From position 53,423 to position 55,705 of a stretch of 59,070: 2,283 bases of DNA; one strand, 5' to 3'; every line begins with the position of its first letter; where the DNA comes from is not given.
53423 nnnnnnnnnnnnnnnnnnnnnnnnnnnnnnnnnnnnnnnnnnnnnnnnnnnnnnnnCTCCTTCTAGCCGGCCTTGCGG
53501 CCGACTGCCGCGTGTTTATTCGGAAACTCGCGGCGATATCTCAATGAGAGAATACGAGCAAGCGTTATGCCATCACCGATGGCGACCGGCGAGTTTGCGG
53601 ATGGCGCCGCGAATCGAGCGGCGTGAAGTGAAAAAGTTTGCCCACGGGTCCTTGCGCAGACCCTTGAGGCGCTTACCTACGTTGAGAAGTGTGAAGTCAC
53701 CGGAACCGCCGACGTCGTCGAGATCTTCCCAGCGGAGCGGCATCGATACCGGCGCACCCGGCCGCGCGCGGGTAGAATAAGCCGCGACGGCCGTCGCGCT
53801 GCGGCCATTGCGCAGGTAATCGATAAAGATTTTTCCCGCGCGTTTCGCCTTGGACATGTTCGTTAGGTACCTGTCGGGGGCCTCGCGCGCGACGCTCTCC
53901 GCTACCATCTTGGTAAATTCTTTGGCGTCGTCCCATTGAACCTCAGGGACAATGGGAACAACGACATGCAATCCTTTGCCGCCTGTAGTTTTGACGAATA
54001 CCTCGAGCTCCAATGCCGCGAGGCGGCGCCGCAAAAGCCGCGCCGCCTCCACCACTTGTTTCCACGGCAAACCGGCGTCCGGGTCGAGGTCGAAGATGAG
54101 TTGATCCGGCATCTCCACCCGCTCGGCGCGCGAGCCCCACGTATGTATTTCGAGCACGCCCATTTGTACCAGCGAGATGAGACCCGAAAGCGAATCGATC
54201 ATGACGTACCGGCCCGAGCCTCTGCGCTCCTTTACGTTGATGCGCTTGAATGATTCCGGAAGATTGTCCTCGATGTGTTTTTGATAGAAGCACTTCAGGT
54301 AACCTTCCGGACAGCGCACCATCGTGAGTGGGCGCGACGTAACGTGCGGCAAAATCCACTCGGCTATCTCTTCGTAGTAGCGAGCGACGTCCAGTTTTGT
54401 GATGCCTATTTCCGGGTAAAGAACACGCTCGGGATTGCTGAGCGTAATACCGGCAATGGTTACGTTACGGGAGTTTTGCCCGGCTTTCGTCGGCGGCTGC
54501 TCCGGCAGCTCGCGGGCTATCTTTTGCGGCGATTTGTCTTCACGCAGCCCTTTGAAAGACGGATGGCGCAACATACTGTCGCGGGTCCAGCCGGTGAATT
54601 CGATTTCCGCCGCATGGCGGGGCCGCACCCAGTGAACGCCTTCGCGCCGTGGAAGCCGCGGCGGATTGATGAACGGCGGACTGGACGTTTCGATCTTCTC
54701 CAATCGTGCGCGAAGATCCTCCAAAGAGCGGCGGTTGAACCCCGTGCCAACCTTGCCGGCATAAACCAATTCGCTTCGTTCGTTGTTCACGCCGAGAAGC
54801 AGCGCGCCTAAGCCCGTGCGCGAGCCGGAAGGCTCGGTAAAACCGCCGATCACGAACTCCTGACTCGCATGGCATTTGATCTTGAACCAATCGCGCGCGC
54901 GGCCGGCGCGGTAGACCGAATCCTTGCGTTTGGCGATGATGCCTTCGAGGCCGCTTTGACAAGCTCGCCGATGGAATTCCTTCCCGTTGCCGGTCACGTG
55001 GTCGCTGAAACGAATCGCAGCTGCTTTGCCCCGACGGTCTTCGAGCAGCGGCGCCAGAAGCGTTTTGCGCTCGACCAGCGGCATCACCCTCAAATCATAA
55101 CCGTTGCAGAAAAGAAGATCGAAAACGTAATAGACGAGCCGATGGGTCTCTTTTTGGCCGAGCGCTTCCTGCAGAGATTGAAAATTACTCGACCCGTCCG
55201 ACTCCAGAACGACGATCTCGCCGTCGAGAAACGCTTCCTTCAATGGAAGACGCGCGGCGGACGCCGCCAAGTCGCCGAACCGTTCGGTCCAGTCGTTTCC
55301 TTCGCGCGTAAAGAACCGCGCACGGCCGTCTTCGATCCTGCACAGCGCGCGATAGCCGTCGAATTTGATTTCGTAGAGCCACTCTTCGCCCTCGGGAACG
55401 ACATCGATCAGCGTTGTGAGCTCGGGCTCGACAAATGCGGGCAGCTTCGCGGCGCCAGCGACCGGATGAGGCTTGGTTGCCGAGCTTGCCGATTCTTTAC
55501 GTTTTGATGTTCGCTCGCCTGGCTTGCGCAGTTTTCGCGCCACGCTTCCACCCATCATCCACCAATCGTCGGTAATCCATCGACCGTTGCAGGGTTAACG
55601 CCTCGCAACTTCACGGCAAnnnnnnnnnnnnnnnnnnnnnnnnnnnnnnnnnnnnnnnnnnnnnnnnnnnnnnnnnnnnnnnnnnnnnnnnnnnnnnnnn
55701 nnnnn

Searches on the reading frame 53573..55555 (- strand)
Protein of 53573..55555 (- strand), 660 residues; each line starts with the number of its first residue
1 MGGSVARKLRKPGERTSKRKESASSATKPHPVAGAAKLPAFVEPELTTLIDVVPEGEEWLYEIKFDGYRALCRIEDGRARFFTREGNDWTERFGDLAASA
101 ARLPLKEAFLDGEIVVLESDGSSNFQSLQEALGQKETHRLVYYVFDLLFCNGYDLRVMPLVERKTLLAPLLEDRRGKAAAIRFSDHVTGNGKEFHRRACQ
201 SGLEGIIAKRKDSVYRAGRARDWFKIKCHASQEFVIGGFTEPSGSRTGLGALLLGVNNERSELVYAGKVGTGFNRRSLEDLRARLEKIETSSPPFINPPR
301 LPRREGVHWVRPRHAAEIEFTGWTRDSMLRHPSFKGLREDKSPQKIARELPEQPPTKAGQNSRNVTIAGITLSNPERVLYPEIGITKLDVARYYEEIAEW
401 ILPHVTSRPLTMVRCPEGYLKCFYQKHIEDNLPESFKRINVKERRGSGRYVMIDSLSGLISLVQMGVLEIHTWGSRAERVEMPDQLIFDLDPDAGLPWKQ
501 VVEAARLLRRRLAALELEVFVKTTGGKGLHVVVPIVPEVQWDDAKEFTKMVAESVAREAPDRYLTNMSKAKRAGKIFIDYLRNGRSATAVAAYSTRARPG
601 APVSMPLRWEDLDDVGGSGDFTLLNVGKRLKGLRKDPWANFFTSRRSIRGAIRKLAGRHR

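Call 51: search_protein_families(library=pfam, proteins=[window:53573-55555:-], max_evalue=0.001)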
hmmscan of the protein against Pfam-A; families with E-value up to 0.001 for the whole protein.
window:53573-55555:- (660 aa): 4 families
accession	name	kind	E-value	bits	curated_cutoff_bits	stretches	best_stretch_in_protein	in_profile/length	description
PF21686.3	LigD_Prim-Pol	-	9.2e-95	317.5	27.4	1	386-638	1-254/254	LigD, primase-polymerase domain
PF01068.26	DNA_ligase_A_M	-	2.5e-30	106.1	26.2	1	56-227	19-204/204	ATP dependent DNA ligase domain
PF04679.21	DNA_ligase_A_C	-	2.3e-29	102.1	27.5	1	246-341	2-94/94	ATP dependent DNA ligase C terminal region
PF01896.25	DNA_primase_S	-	6.2e-05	23.8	26.8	1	488-609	1-163/163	DNA primase small subunit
